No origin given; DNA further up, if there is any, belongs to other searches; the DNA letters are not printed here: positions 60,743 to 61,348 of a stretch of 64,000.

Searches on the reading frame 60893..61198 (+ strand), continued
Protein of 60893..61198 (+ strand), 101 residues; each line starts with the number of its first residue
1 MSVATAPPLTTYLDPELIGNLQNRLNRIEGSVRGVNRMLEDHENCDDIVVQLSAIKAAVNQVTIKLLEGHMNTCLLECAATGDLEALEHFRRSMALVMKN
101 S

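Call 65: search_protein_families(library=ncbifam, proteins=[L004:3369-5729:+, L035:13119-15374:+, L086:2243-4489:+, L086:11099-13459:+, L081:6796-9114:+, L003:7388-7882:+, L003:7893-8321:-], max_evalue=0.00001)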
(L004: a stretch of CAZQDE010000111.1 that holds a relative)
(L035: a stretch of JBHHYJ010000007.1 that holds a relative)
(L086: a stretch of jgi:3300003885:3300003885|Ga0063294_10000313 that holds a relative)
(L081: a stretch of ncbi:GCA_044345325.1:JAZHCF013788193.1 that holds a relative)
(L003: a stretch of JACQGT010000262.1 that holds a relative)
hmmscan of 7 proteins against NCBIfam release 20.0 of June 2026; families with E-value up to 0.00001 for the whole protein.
L004:3369-5729:+ (786 aa): 27 families (the best 25 are shown)
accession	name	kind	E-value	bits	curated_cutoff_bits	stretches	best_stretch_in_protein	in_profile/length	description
TIGR01525.1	ATPase-IB_hvy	subfamily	3e-186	620.6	346.25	1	223-777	2-560/560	heavy metal translocating P-type ATPase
NF008262.1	PRK11033.1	equivalog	2.1e-179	598.4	1005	1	87-780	43-730/731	zinc/cadmium/mercury/lead-transporting ATPase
NF033775.1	P_type_ZntA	exception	4.4e-163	544.3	1240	1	82-779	48-730/732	Zn(II)/Cd(II)/Pb(II) translocating P-type ATPase ZntA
TIGR01512.1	ATPase-IB2_Cd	subfamily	1.8e-158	528.3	313.5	2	223-560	2-305/494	cadmium family heavy metal-translocating P-type ATPase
TIGR01511.1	ATPase-IB1_Cu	subfamily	1.7e-124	416.7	397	1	204-777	2-541/542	copper-translocating P-type ATPase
NF007952.0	PRK10671.1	equivalog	2.1e-114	383.4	1316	1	242-781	293-835/838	copper-exporting P-type ATPase CopA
TIGR01494.1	ATPase_P-type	subfamily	1.2e-78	264.7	62.3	1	245-751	2-462/478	HAD-IC family P-type ATPase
TIGR01497.1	kdpB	equivalog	1.2e-53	182.3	527.9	1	279-717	109-556/675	potassium-transporting ATPase subunit KdpB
TIGR01647.1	ATPase-IIIA_H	equivalog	3.6e-47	161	615.5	2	225-646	41-482/755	plasma-membrane proton-efflux P-type ATPase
NF010609.0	PRK14010.1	equivalog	1.7e-43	148.8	1323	1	274-719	103-553/673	K(+)-transporting ATPase subunit B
TIGR01522.1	ATPase-IIA2_Ca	equivalog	5.6e-37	127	798.3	2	653-755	572-675/854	calcium-transporting P-type ATPase, PMR1-type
TIGR01517.1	ATPase-IIB_Ca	equivalog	7.3e-33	113.8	507.05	2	653-752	612-711/882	calcium-translocating P-type ATPase, PMCA-type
TIGR01116.1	ATPase-IIA1_Ca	equivalog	9.3e-27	93.5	703.4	2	597-761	458-639/799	calcium-translocating P-type ATPase, SERCA-type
TIGR01106.1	ATPase-IIC_X-K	subfamily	4.8e-25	87.6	946.1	2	266-490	131-365/997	Na,H/K antiporter P-type ATPase subunit alpha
TIGR01524.1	ATPase-IIIB_Mg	equivalog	1.8e-24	85.7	610.75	2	225-506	75-373/867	magnesium-translocating P-type ATPase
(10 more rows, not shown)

L035:13119-15374:+ (751 aa): 19 families
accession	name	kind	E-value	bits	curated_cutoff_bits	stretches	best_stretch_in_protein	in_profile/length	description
NF008262.1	PRK11033.1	equivalog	1.9e-179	598.6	1005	1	35-748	39-730/731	zinc/cadmium/mercury/lead-transporting ATPase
TIGR01525.1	ATPase-IB_hvy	subfamily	5.5e-175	583.4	346.25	1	192-745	1-560/560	heavy metal translocating P-type ATPase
NF033775.1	P_type_ZntA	exception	1.4e-161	539.3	1240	1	33-747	44-730/732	Zn(II)/Cd(II)/Pb(II) translocating P-type ATPase ZntA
TIGR01512.1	ATPase-IB2_Cd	subfamily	5.8e-153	510.1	313.5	1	193-747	2-494/494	cadmium family heavy metal-translocating P-type ATPase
TIGR01511.1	ATPase-IB1_Cu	subfamily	3.5e-110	369.4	397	1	174-745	2-541/542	copper-translocating P-type ATPase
NF007952.0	PRK10671.1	equivalog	1.3e-104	351.1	1316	1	209-749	289-835/838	copper-exporting P-type ATPase CopA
TIGR01494.1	ATPase_P-type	subfamily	9.5e-76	255.1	62.3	1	215-716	2-460/478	HAD-IC family P-type ATPase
TIGR01497.1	kdpB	equivalog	1.9e-51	175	527.9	2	222-507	80-367/675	potassium-transporting ATPase subunit KdpB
TIGR01647.1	ATPase-IIIA_H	equivalog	1.4e-49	169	615.5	2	191-503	37-352/755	plasma-membrane proton-efflux P-type ATPase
NF010609.0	PRK14010.1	equivalog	4.5e-45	154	1323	1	247-674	106-541/673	K(+)-transporting ATPase subunit B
TIGR01522.1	ATPase-IIA2_Ca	equivalog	7.9e-41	139.7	798.3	2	232-464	103-344/854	calcium-transporting P-type ATPase, PMR1-type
TIGR01523.1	ATPase-IID_K-Na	equivalog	3.8e-30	104.2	645.05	2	620-683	676-739/997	potassium/sodium efflux P-type ATPase, fungal-type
TIGR01657.1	P-ATPase-V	hypoth_equivalog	2.8e-29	101.3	618.25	2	212-307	196-292/1055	ATP13A2 family polyamine export P-type ATPase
TIGR01517.1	ATPase-IIB_Ca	equivalog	3.9e-29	101.4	507.05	2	248-468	158-389/882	calcium-translocating P-type ATPase, PMCA-type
TIGR01106.1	ATPase-IIC_X-K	subfamily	2.7e-27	95.1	946.1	2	237-457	132-362/997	Na,H/K antiporter P-type ATPase subunit alpha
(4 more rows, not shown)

L086:2243-4489:+ (748 aa): 22 families
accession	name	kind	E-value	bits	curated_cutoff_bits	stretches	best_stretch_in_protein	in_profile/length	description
TIGR01525.1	ATPase-IB_hvy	subfamily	6.6e-180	599.7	346.25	1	171-740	1-559/560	heavy metal translocating P-type ATPase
TIGR01511.1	ATPase-IB1_Cu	subfamily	1.6e-178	595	397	1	153-742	2-542/542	copper-translocating P-type ATPase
NF007952.0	PRK10671.1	equivalog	3.8e-144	481.8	1316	1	91-744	176-834/838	copper-exporting P-type ATPase CopA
TIGR01512.1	ATPase-IB2_Cd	subfamily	2.4e-111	372.9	313.5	2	197-522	16-307/494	cadmium family heavy metal-translocating P-type ATPase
NF008262.1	PRK11033.1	equivalog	2.2e-98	330.6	1005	1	164-740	167-726/731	zinc/cadmium/mercury/lead-transporting ATPase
NF033775.1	P_type_ZntA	exception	7.8e-89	298.9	1240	1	164-743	172-730/732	Zn(II)/Cd(II)/Pb(II) translocating P-type ATPase ZntA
TIGR01494.1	ATPase_P-type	subfamily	1.2e-81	274.6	62.3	1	208-711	5-464/478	HAD-IC family P-type ATPase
TIGR01647.1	ATPase-IIIA_H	equivalog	2.4e-59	201.3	615.5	2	173-606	36-483/755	plasma-membrane proton-efflux P-type ATPase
TIGR01497.1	kdpB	equivalog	1.2e-55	188.9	527.9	1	228-682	96-563/675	potassium-transporting ATPase subunit KdpB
NF010609.0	PRK14010.1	equivalog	1.8e-48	165.2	1323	1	171-683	42-559/673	K(+)-transporting ATPase subunit B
TIGR01517.1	ATPase-IIB_Ca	equivalog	2.4e-37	128.6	507.05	2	555-704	534-704/882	calcium-translocating P-type ATPase, PMCA-type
TIGR01522.1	ATPase-IIA2_Ca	equivalog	3.1e-37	127.8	798.3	3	606-692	566-653/854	calcium-transporting P-type ATPase, PMR1-type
TIGR01116.1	ATPase-IIA1_Ca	equivalog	2.7e-33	115.1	703.4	2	555-701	456-617/799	calcium-translocating P-type ATPase, SERCA-type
TIGR01657.1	P-ATPase-V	hypoth_equivalog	1.7e-32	112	618.25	3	308-455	327-474/1055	ATP13A2 family polyamine export P-type ATPase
TIGR01524.1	ATPase-IIIB_Mg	equivalog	6.9e-27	93.7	610.75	2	606-670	581-645/867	magnesium-translocating P-type ATPase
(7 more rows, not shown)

L086:11099-13459:+ (786 aa): 27 families (the best 25 are shown)
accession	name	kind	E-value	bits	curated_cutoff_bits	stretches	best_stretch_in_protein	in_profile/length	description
TIGR01525.1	ATPase-IB_hvy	subfamily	3.3e-183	610.6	346.25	1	220-773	2-560/560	heavy metal translocating P-type ATPase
NF008262.1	PRK11033.1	equivalog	9.7e-174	579.7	1005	1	85-775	44-729/731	zinc/cadmium/mercury/lead-transporting ATPase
NF033775.1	P_type_ZntA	exception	1.1e-158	529.8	1240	1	85-774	51-729/732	Zn(II)/Cd(II)/Pb(II) translocating P-type ATPase ZntA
TIGR01512.1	ATPase-IB2_Cd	subfamily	7.2e-155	516.4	313.5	2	220-556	2-305/494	cadmium family heavy metal-translocating P-type ATPase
TIGR01511.1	ATPase-IB1_Cu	subfamily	1.7e-124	416.7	397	1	201-773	2-541/542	copper-translocating P-type ATPase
NF007952.0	PRK10671.1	equivalog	5e-109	365.7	1316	1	239-776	293-834/838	copper-exporting P-type ATPase CopA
TIGR01494.1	ATPase_P-type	subfamily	1e-80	271.5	62.3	1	242-750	2-465/478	HAD-IC family P-type ATPase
TIGR01497.1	kdpB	equivalog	9.7e-50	169.3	527.9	1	276-724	109-567/675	potassium-transporting ATPase subunit KdpB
TIGR01647.1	ATPase-IIIA_H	equivalog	4.4e-45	154.1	615.5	2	221-522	40-345/755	plasma-membrane proton-efflux P-type ATPase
NF010609.0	PRK14010.1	equivalog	1.5e-44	152.3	1323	1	271-724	103-562/673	K(+)-transporting ATPase subunit B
TIGR01522.1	ATPase-IIA2_Ca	equivalog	4.1e-35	120.8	798.3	2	259-491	103-345/854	calcium-transporting P-type ATPase, PMR1-type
TIGR01517.1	ATPase-IIB_Ca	equivalog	3.4e-30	104.9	507.05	2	646-746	609-708/882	calcium-translocating P-type ATPase, PMCA-type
TIGR01116.1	ATPase-IIA1_Ca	equivalog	3.5e-26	91.6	703.4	2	591-729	456-607/799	calcium-translocating P-type ATPase, SERCA-type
TIGR01106.1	ATPase-IIC_X-K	subfamily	5.9e-24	84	946.1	2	262-484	130-363/997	Na,H/K antiporter P-type ATPase subunit alpha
TIGR01524.1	ATPase-IIIB_Mg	equivalog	5.9e-24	84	610.75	2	646-727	584-664/867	magnesium-translocating P-type ATPase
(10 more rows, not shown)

L081:6796-9114:+ (772 aa): 31 families (the best 25 are shown)
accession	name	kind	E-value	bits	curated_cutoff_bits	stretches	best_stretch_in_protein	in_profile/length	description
TIGR01525.1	ATPase-IB_hvy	subfamily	4.5e-166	554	346.25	1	191-743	19-558/560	heavy metal translocating P-type ATPase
NF007952.0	PRK10671.1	equivalog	6.1e-142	474.6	1316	1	4-743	95-822/838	copper-exporting P-type ATPase CopA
TIGR01511.1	ATPase-IB1_Cu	subfamily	7.4e-135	450.9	397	1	177-743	30-539/542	copper-translocating P-type ATPase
TIGR01512.1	ATPase-IB2_Cd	subfamily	1.8e-110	370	313.5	2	195-447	23-255/494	cadmium family heavy metal-translocating P-type ATPase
NF008262.1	PRK11033.1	equivalog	3.9e-106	356.2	1005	1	13-741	42-723/731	zinc/cadmium/mercury/lead-transporting ATPase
NF033775.1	P_type_ZntA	exception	5.4e-98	329.1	1240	1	6-742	42-723/732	Zn(II)/Cd(II)/Pb(II) translocating P-type ATPase ZntA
TIGR01494.1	ATPase_P-type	subfamily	9.5e-81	271.6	62.3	2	474-722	231-465/478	HAD-IC family P-type ATPase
TIGR01497.1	kdpB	equivalog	4.5e-57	193.6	527.9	1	226-693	104-564/675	potassium-transporting ATPase subunit KdpB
TIGR01647.1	ATPase-IIIA_H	equivalog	2.7e-48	164.7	615.5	2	196-615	61-482/755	plasma-membrane proton-efflux P-type ATPase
NF010609.0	PRK14010.1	equivalog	3.5e-46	157.7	1323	1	227-692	104-558/673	K(+)-transporting ATPase subunit B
TIGR01517.1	ATPase-IIB_Ca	equivalog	9.7e-40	136.5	507.05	3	229-451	157-385/882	calcium-translocating P-type ATPase, PMCA-type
TIGR01116.1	ATPase-IIA1_Ca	equivalog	8.4e-31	106.8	703.4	2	565-703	456-609/799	calcium-translocating P-type ATPase, SERCA-type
TIGR01524.1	ATPase-IIIB_Mg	equivalog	1.1e-30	106.2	610.75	2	616-711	581-676/867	magnesium-translocating P-type ATPase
TIGR01657.1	P-ATPase-V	hypoth_equivalog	7.5e-29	99.9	618.25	2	616-663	781-828/1055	ATP13A2 family polyamine export P-type ATPase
NF011702.0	PRK15122.1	subfamily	4.3e-27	94.4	975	2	616-707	620-711/907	magnesium-translocating P-type ATPase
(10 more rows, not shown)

L003:7388-7882:+ (164 aa): 15 families
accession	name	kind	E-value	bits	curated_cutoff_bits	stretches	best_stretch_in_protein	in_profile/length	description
TIGR02047.1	CadR-PbrR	equivalog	1.9e-30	105.5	151.45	1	25-136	1-112/127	Cd(II)/Pb(II)-responsive transcriptional regulator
NF007069.0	PRK09514.1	equivalog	5.4e-28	97.7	143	1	26-132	3-110/141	Zn(2+)-responsive transcriptional regulator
TIGR02043.1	ZntR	equivalog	1.8e-26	92.9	167.95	1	25-131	2-109/131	Zn(2+)-responsive transcriptional regulator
TIGR02051.1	MerR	equivalog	7.1e-26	90.9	150.85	1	26-137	1-110/124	mercury resistance transcriptional regulator MerR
TIGR02044.1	CueR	equivalog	5e-24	84.8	147.4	1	26-133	2-109/127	Cu(I)-responsive transcriptional regulator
NF007590.0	PRK10227.1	equivalog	1.4e-16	60.8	244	1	26-145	2-118/135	Cu(I)-responsive transcriptional regulator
NF010315.0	PRK13752.1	subfamily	4.2e-16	59.3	261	1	23-132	6-113/144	mercury resistance transcriptional regulator MerR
NF041849.1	trans_regNmlR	equivalog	8.2e-16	58.1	175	1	27-131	3-107/117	stress response transcriptional regulator NmlR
TIGR01950.1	SoxR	equivalog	3.9e-14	52.6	116.9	1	25-134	2-111/142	redox-sensitive transcriptional activator SoxR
NF050798.1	TF_FtsR_Actino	equivalog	4.2e-12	46.7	150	1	35-106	16-87/223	transcriptional regulator FtsR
NF047375.1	HeatShock_HspR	equivalog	5.4e-11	42.3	105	1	26-99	5-78/92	heat shock protein transcriptional repressor HspR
NF053782.1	ChlnTransRegdde3219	equivalog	8.3e-11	41.9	450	1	21-92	3-74/278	choline utilization transcriptional activator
NF047377.1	heat_HspR_dupli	exception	2.7e-10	40.1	300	1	31-123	12-104/214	heat shock protein transcriptional repressor HspR, fused homodimer type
TIGR02054.1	MerD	equivalog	8.7e-09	35.9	103.65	1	26-137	5-114/120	mercuric resistance transcriptional repressor MerD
NF053740.1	TransRegTnrAGPos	equivalog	3.6e-06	27.1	140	1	21-94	9-81/108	hypothetical protein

L003:7893-8321:- (142 aa): 16 families
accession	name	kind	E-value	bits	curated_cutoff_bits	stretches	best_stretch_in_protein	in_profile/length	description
TIGR02051.1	MerR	equivalog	6e-41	139.6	150.85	1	6-131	1-124/124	mercury resistance transcriptional regulator MerR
NF007069.0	PRK09514.1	equivalog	1.3e-37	128.8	143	1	6-139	3-138/141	Zn(2+)-responsive transcriptional regulator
TIGR02044.1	CueR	equivalog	1.8e-36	125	147.4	1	6-131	2-126/127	Cu(I)-responsive transcriptional regulator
TIGR02043.1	ZntR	equivalog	8.7e-35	119.7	167.95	1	6-132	3-131/131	Zn(2+)-responsive transcriptional regulator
TIGR02047.1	CadR-PbrR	equivalog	7.5e-31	106.8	151.45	1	5-130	1-126/127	Cd(II)/Pb(II)-responsive transcriptional regulator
NF010315.0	PRK13752.1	subfamily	4.5e-30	104.6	261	1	4-136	7-137/144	mercury resistance transcriptional regulator MerR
NF007590.0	PRK10227.1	equivalog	1.6e-23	83.2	244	1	6-137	2-132/135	Cu(I)-responsive transcriptional regulator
TIGR01950.1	SoxR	equivalog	9.4e-15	54.6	116.9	1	5-114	2-111/142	redox-sensitive transcriptional activator SoxR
TIGR02054.1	MerD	equivalog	8.7e-13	48.8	103.65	1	6-117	5-114/120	mercuric resistance transcriptional repressor MerD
NF041849.1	trans_regNmlR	equivalog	1.8e-12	47.3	175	1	7-115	3-111/117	stress response transcriptional regulator NmlR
NF047375.1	HeatShock_HspR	equivalog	5.9e-11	42.2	105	1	6-80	5-79/92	heat shock protein transcriptional repressor HspR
NF050798.1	TF_FtsR_Actino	equivalog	1.2e-10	41.9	150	1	14-107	15-109/223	transcriptional regulator FtsR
NF047377.1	heat_HspR_dupli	exception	3.6e-09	36.4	300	1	9-106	10-107/214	heat shock protein transcriptional repressor HspR, fused homodimer type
NF053782.1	ChlnTransRegdde3219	equivalog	6.8e-07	29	450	1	6-98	8-98/278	choline utilization transcriptional activator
NF033783.1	coreg_MerD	equivalog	1.4e-06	28.7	170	1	6-70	5-69/121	mercury resistance co-regulator MerD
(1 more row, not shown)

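Call 72: search_dna_similar(query=window:60893-61198:+, collection=plasmids, mode=protein, max_rows=25, max_evalue=1e-8)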
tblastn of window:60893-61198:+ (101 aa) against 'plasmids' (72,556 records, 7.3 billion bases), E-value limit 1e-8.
Records with a match: 128; places in all: 147; records where one place covers at least 80% of the query: 23.
Best place of each record, by identity: <60% 128.
By first word of the organism name: Rhodococcus 29; Bacillus 20; Mycobacterium 6; Cytobacillus 5; Corynebacterium 5; Gordonia 4; Arthrobacter 4; Streptomyces 3; Sphingobium 3; Bradyrhizobium 3; and 39 more.
By predicted mobility (MOB-suite, as given by PLSDB): non-mobilizable 77; mobilizable 32; conjugative 19.
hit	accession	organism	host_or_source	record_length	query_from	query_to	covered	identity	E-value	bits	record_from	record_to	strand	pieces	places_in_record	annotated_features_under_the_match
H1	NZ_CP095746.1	Niallia sp. Man26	Penaeus monodon,whole ...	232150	4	100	96%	38.1%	2e-15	77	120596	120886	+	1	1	metal-sensitive transcriptional regulator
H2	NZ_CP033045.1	Mesobacillus foraminis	cell culture,Red Sea lagoons-Mangrove ...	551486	20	99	79%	45.0%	2e-14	74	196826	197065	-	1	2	metal-sensitive transcriptional regulator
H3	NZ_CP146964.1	Butyrivibrio fibrisolvens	Bovinae,Bovine rumen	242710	10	99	89%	40.0%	1e-11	66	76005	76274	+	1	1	metal-sensing transcriptional repressor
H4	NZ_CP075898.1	Exiguobacterium acetylicum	cell culture,litchi pericarp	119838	15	100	85%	41.4%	2e-13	71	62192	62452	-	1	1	metal-sensitive transcriptional regulator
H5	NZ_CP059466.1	Priestia megaterium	Prokaryotes,soil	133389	11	99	88%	39.3%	2e-16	80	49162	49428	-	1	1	metal-sensitive transcriptional regulator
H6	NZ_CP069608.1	Priestia megaterium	Homo sapiens,Pure culture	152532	11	99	88%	39.3%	4e-16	79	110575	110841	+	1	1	metal-sensitive transcriptional regulator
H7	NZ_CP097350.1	Cytobacillus pseudoceanisediminis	cell culture,hot underground spring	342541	4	100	96%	36.1%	7e-14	72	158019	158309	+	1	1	metal-sensitive transcriptional regulator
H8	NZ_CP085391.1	Cytobacillus firmus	single cell,soil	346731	4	100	96%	36.1%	2e-13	71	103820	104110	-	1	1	metal-sensitive transcriptional regulator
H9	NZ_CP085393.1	Cytobacillus oceanisediminis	single cell,soil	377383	4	100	96%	36.1%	2e-13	71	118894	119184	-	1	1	metal-sensitive transcriptional regulator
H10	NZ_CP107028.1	Cytobacillus firmus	whole organism,soil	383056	4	100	96%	36.1%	2e-13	71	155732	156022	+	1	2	metal-sensitive transcriptional regulator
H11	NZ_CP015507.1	Cytobacillus oceanisediminis 2691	seawater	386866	4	100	96%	36.1%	2e-13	71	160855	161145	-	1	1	metal-sensitive transcriptional regulator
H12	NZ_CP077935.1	Staphylococcus aureus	Homo sapiens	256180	20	90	70%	48.6%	1e-14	74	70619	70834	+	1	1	csoR: copper-sensing transcriptional repressor CsoR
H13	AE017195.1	Bacillus cereus ATCC 10987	-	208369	16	83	67%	50.0%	1e-12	69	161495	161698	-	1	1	conserved hypothetical protein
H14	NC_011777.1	Bacillus cereus AH820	-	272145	16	83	67%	50.0%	1e-12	69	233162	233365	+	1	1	metal-sensing transcriptional repressor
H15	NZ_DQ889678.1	Bacillus cereus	-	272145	16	83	67%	50.0%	1e-12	69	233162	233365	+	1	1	metal-sensing transcriptional repressor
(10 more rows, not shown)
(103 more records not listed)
